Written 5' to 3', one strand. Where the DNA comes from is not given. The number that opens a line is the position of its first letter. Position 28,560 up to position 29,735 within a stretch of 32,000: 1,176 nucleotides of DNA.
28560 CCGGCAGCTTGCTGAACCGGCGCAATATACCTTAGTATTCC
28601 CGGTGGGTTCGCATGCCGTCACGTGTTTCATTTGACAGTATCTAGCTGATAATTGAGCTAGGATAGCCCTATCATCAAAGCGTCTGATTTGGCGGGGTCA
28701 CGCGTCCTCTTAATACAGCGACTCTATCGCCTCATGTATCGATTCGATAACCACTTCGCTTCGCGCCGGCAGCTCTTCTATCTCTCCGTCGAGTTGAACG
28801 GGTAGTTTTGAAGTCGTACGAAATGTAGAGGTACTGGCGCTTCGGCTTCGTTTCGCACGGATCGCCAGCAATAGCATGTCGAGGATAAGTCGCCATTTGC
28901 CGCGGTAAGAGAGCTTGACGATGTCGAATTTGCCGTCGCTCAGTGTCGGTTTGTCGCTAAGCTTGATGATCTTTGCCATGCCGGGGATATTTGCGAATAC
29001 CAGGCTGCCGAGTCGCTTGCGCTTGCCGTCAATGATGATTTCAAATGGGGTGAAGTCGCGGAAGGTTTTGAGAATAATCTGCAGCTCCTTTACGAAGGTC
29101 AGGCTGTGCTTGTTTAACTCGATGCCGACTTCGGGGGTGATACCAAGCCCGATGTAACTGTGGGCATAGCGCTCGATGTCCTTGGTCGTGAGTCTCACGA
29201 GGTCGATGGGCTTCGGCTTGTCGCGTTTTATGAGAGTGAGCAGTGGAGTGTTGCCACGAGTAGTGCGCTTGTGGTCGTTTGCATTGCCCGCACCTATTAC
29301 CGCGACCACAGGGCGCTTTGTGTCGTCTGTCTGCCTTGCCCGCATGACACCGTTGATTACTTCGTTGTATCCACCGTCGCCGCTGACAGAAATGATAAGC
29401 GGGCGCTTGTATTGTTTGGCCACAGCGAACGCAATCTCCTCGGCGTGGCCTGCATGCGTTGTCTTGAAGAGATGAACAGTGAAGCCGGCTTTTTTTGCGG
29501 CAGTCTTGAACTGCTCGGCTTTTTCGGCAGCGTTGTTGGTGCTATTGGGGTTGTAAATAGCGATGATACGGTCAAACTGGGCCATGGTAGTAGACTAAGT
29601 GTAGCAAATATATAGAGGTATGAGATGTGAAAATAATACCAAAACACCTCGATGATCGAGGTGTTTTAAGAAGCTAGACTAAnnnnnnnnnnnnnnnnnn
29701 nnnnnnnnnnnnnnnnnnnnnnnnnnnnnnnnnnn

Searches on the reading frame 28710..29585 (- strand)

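Call 56: search_protein_families(library=pfam, proteins=[window:28710-29585:-], max_evalue=0.001)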
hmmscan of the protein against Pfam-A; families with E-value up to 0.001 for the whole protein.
window:28710-29585:- (291 aa): 2 families
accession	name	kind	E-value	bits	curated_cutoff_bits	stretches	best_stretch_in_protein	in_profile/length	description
PF00781.29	DAGK_cat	-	1.5e-18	67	23.6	1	7-130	2-123/125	Diacylglycerol kinase catalytic domain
PF04392.18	ABC_sub_bind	-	0.00041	20.1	25.9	1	5-95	132-216/293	ABC transporter substrate binding protein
